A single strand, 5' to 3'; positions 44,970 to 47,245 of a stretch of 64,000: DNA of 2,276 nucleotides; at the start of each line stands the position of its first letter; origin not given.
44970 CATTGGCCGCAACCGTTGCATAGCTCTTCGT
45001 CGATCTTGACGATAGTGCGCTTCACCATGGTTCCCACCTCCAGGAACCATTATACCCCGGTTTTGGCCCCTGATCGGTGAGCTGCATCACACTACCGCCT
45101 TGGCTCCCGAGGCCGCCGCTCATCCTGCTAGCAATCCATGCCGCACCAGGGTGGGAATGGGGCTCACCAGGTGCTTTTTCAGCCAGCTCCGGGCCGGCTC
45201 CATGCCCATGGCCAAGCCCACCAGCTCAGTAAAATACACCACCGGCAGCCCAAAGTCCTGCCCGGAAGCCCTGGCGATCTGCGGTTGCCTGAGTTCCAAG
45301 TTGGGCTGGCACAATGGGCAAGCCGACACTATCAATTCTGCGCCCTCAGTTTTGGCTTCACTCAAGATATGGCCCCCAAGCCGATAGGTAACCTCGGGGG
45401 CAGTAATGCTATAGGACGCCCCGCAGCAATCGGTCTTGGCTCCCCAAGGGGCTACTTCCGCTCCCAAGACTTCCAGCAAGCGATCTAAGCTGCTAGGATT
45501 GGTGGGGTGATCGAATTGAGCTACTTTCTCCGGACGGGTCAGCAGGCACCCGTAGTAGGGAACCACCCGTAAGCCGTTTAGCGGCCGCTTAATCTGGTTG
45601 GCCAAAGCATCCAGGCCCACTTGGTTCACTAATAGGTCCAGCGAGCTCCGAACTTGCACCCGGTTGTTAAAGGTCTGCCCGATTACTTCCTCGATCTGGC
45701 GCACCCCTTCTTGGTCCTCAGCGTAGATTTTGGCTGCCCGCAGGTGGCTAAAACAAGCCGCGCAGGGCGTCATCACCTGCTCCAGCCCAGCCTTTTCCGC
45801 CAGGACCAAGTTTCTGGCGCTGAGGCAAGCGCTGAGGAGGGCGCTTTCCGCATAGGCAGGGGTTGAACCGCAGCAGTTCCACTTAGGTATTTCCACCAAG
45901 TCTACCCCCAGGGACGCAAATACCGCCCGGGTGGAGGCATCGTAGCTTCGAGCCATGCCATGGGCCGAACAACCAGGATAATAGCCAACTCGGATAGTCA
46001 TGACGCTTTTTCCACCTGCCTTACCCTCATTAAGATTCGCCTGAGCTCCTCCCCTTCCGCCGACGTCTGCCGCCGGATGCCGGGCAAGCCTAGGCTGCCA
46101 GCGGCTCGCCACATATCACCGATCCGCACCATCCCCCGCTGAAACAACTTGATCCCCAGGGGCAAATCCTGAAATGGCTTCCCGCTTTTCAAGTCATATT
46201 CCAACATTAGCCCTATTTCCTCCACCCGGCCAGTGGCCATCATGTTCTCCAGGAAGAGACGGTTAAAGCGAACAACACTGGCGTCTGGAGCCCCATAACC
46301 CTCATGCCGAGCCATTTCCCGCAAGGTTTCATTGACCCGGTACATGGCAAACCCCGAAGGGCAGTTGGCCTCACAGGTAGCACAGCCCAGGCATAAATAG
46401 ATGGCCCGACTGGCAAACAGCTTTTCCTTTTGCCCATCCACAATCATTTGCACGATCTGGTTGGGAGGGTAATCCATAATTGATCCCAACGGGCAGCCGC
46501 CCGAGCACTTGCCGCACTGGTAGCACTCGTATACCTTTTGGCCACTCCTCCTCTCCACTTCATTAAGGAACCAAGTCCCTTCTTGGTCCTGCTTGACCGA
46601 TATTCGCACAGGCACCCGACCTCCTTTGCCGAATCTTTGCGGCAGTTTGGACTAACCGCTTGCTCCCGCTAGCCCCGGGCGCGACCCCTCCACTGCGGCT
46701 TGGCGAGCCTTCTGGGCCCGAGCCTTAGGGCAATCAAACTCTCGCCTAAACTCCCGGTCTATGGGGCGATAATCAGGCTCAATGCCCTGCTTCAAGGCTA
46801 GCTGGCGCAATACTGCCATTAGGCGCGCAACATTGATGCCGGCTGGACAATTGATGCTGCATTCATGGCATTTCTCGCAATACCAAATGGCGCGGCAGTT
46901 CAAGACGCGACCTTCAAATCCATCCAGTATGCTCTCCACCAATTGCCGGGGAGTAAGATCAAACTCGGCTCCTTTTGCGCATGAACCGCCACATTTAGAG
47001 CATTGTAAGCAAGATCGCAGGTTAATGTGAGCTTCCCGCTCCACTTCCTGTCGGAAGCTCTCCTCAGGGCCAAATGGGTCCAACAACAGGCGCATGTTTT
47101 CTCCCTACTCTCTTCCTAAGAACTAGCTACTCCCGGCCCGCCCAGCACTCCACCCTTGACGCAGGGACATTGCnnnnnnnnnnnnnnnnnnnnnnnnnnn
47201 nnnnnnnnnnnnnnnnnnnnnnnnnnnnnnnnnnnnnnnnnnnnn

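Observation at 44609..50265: Hdr-like cluster with sulfur-oxidiser (sHdr) gene order in a spore-forming anaerobe, with no lipoate or sulfur-carrier partners in view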

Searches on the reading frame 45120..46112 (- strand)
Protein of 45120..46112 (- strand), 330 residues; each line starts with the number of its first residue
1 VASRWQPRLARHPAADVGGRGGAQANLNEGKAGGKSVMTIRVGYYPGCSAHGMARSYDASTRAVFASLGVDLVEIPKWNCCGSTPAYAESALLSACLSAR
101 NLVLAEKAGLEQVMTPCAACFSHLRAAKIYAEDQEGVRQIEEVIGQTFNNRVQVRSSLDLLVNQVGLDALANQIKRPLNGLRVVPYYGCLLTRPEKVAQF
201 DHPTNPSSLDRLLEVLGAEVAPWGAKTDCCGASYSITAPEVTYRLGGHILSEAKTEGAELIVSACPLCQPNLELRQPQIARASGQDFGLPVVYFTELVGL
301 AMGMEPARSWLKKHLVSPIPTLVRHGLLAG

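Call 3: search_protein_families(library=pfam, proteins=[window:45120-46112:-], max_evalue=0.01)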
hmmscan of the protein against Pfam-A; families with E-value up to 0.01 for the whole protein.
window:45120-46112:- (330 aa): 1 family
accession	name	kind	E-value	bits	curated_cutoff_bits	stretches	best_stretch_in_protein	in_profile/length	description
PF02754.22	CCG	-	1.1e-23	83.6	20.6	2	42-125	1-85/85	Cysteine-rich domain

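Call 4: search_protein_families(library=ncbifam, proteins=[window:45120-46112:-], max_evalue=0.01)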
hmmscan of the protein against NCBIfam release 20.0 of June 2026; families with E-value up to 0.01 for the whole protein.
window:45120-46112:- (330 aa): 8 families
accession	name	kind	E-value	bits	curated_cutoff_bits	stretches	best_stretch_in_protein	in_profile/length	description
NF042965.1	MFR_anch_SdhE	equivalog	1.3e-46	159.4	500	1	43-308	4-268/282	8-methylmenaquinol:fumarate reductase membrane anchor subunit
TIGR03288.1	CoB_CoM_SS_B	equivalog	3.2e-46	157.9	345.15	1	43-322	3-287/290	CoB--CoM heterodisulfide reductase subunit B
NF041780.1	hetero_SS_HdrB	equivalog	2.4e-20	73.1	450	1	58-308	22-287/304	ferredoxin:CoB-CoM heterodisulfide reductase subunit HdrB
NF045670.1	quin_L_LdhH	equivalog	2.9e-13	49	800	1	38-269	465-682/706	L-lactate dehydrogenase (quinone) large subunit LdhH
NF004898.0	PRK06259.1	equivalog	2.9e-11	42.7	385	1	39-273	261-464/488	fumarate reductase (CoM/CoB) subunit TfrB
NF008434.0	PRK11274.1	equivalog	3e-10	39.6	333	2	208-273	322-389/409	glycolate oxidase subunit GlcF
NF008369.0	PRK11168.1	equivalog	6.4e-06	25.3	278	1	36-273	163-381/401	anaerobic glycerol-3-phosphate dehydrogenase subunit C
NF045663.1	diclust_near_Sec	equivalog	0.0094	14.1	530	0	40-127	420-506/759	pyridine nucleotide-disulfide oxidoreductase/dicluster-binding protein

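Call 10: search_solved_structures(query=window:45120-46001:-, max_evalue=0.001)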
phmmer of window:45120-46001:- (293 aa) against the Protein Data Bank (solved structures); distinct sequences matched with E-value up to 0.001: 5.
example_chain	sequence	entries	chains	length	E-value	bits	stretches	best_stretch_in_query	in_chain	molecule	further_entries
8rvv_B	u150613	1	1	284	2.7e-42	148.2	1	4-269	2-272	H(2):CoB-CoM heterodisulfide,ferredoxin reductase subunit B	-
8rvu_b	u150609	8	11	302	2.9e-42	148.1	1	4-269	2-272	H(2):CoB-CoM heterodisulfide,ferredoxin reductase subunit B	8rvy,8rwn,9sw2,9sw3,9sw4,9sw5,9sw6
5odc_B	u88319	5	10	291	4.2e-42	147.6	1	5-285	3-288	Heterodisulfide reductase, subunit B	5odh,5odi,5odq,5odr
9sfi_C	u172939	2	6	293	2e-41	145.4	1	5-289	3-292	H(2)/formate:CoB-CoM heterodisulfide,ferredoxin reductase subunit B2 | Heterodisulfide reductase subunit B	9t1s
7bkb_B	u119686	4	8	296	5.1e-31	111.2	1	6-285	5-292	CoB--CoM heterodisulfide reductase subunit B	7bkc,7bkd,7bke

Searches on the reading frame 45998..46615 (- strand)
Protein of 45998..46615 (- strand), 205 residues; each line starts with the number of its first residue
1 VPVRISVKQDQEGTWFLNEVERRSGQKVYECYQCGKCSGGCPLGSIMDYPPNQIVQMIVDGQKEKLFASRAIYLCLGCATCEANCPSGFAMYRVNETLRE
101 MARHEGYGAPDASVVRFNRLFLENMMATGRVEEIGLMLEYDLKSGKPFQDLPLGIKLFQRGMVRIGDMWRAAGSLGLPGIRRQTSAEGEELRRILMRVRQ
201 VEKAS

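Call 3: search_protein_families(library=pfam, proteins=[window:45998-46615:-], max_evalue=0.01)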
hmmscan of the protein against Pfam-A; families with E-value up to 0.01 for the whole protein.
window:45998-46615:- (205 aa): 7 families
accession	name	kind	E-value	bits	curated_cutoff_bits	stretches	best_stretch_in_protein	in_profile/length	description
PF13534.11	Fer4_17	-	4.4e-10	40.4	22.2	1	30-89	1-60/61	4Fe-4S dicluster domain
PF13183.11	Fer4_8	-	1.2e-09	39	27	1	28-88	2-67/68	4Fe-4S dicluster domain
PF13187.11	Fer4_9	-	3.5e-08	33.8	27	1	30-88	1-50/52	4Fe-4S dicluster domain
PF13237.11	Fer4_10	-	2.9e-05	24.3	25.5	0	74-94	8-23/53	4Fe-4S dicluster domain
PF25160.1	LdpA_Fe-S-bd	-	9.6e-05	22.5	27.6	0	29-47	26-44/49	LdpA Fe-S cluster-binding domain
PF12838.12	Fer4_7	-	0.00026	21.9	27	1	31-88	2-51/52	4Fe-4S dicluster domain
PF13484.11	Fer4_16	-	0.0031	18.7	30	0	30-87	1-65/66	4Fe-4S double cluster binding domain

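Call 4: search_protein_families(library=ncbifam, proteins=[window:45998-46615:-], max_evalue=0.01)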
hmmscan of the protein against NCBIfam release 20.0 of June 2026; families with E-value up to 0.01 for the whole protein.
window:45998-46615:- (205 aa): 31 families (the best 25 are shown)
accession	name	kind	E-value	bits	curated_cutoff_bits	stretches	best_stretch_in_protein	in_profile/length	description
NF041890.1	hdrC_Methbact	equivalog_domain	4.7e-17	62.2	270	1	17-111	17-110/192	ferredoxin:CoB-CoM heterodisulfide reductase subunit HdrC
TIGR03290.1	CoB_CoM_SS_C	equivalog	8.1e-16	58.3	160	1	30-111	3-84/144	CoB--CoM heterodisulfide reductase subunit C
NF038018.1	qmoC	equivalog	2.6e-14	53.5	300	1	16-103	5-92/360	quinone-interacting membrane-bound oxidoreductase complex subunit QmoC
NF041779.1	hetero_SS_HdrC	equivalog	1.7e-12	47.2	350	1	29-110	31-111/198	ferredoxin:CoB-CoM heterodisulfide reductase subunit HdrC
NF008434.0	PRK11274.1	equivalog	2.1e-07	30.3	333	1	27-105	21-105/409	glycolate oxidase subunit GlcF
TIGR01945.1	rnfC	subfamily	6e-07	28.3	245.95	1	6-91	341-420/435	RnfABCDGE type electron transport complex subunit C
NF004898.0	PRK06259.1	equivalog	1.8e-06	26.9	385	1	21-116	126-230/488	fumarate reductase (CoM/CoB) subunit TfrB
NF008369.0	PRK11168.1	equivalog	1.9e-05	23.7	278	1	26-104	8-89/401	anaerobic glycerol-3-phosphate dehydrogenase subunit C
TIGR00314.1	cdhA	equivalog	8.1e-05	20.6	781.3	1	26-93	396-457/784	CO dehydrogenase/acetyl-CoA synthase complex subunit alpha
NF058577.1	FdxA_fam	equivalog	8.3e-05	22.7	65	0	30-47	8-25/52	4Fe-4S ferredoxin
TIGR03048.1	PS_I_psaC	equivalog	0.00019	21.6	130.65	1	27-101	5-76/80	photosystem I iron-sulfur center protein PsaC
NF005505.0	PRK07118.1-4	equivalog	0.00021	20.8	378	1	31-103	173-244/265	Fe-S cluster domain-containing protein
NF045663.1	diclust_near_Sec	equivalog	0.00023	19.4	530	1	29-105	307-385/759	pyridine nucleotide-disulfide oxidoreductase/dicluster-binding protein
NF041837.1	rnfC_Methano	equivalog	0.00035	19.5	650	1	27-90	356-414/438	Rnf electron transport complex subunit RnfC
NF007205.0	PRK09626.1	equivalog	0.00038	20.5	93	1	30-94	18-74/105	2-oxoglutarate-acceptor oxidoreductase subunit OorD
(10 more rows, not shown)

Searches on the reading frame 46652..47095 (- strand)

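Call 3: search_protein_families(library=pfam, proteins=[window:46652-47095:-], max_evalue=0.01)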
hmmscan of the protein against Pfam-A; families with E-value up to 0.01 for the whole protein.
window:46652-47095:- (147 aa): 5 families
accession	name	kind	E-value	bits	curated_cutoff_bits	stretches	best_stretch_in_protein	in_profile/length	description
PF13534.11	Fer4_17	-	2.6e-06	28.3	22.2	1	28-88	1-61/61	4Fe-4S dicluster domain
PF12838.12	Fer4_7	-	9.7e-05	23.2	27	0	16-43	25-52/52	4Fe-4S dicluster domain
PF13183.11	Fer4_8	-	0.00022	22.1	27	1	26-87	2-68/68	4Fe-4S dicluster domain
PF13237.11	Fer4_10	-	0.00052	20.3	25.5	0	72-97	8-22/53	4Fe-4S dicluster domain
PF13187.11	Fer4_9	-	0.002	18.5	27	0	29-86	2-50/52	4Fe-4S dicluster domain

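Call 4: search_protein_families(library=ncbifam, proteins=[window:46652-47095:-], max_evalue=0.01)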
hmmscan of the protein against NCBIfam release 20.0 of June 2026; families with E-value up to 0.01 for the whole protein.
window:46652-47095:- (147 aa): 17 families
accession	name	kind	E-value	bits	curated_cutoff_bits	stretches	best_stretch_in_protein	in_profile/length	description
TIGR03290.1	CoB_CoM_SS_C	equivalog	2.4e-16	60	160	1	27-105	2-80/144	CoB--CoM heterodisulfide reductase subunit C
NF041890.1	hdrC_Methbact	equivalog_domain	1.7e-15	57.1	270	1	16-106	18-107/192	ferredoxin:CoB-CoM heterodisulfide reductase subunit HdrC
NF041779.1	hetero_SS_HdrC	equivalog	2.3e-15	56.6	350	1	15-106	19-109/198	ferredoxin:CoB-CoM heterodisulfide reductase subunit HdrC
NF038018.1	qmoC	equivalog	2.6e-13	50.2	300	1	10-106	1-97/360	quinone-interacting membrane-bound oxidoreductase complex subunit QmoC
NF042952.1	MFR_FeS_SdhB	equivalog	4.4e-06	25.9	600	1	69-109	200-240/320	8-methylmenaquinol:fumarate reductase iron-sulfur subunit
NF008369.0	PRK11168.1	equivalog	6.1e-06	25.4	278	1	68-102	55-89/401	anaerobic glycerol-3-phosphate dehydrogenase subunit C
NF045663.1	diclust_near_Sec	equivalog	7.1e-06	24.4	530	1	19-105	296-387/759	pyridine nucleotide-disulfide oxidoreductase/dicluster-binding protein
NF045724.1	ferredox_TmcB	equivalog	1.1e-05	24.3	735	1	71-109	99-137/430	electron transfer complex ferredoxin TmcB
NF004616.0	PRK05950.1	subfamily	4.4e-05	22.8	228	1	12-103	132-236/238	succinate dehydrogenase iron-sulfur subunit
NF045711.1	sulf_resp_HmcF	equivalog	6.4e-05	21.9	750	1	69-107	116-154/457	sulfate respiration complex iron-sulfur protein HmcF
NF008434.0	PRK11274.1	equivalog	0.00023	20.2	333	1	17-106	13-108/409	glycolate oxidase subunit GlcF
TIGR01945.1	rnfC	subfamily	0.0003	19.5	245.95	1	24-91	360-422/435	RnfABCDGE type electron transport complex subunit C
NF041837.1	rnfC_Methano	equivalog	0.00041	19.3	650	1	27-94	358-420/438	Rnf electron transport complex subunit RnfC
NF045796.1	DsrK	equivalog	0.00071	18.3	400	1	70-104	117-151/453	sulfate reduction electron transfer complex DsrMKJOP subunit DsrK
TIGR00384.1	dhsB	subfamily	0.0034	16.9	88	0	16-93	129-218/222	succinate dehydrogenase and fumarate reductase iron-sulfur protein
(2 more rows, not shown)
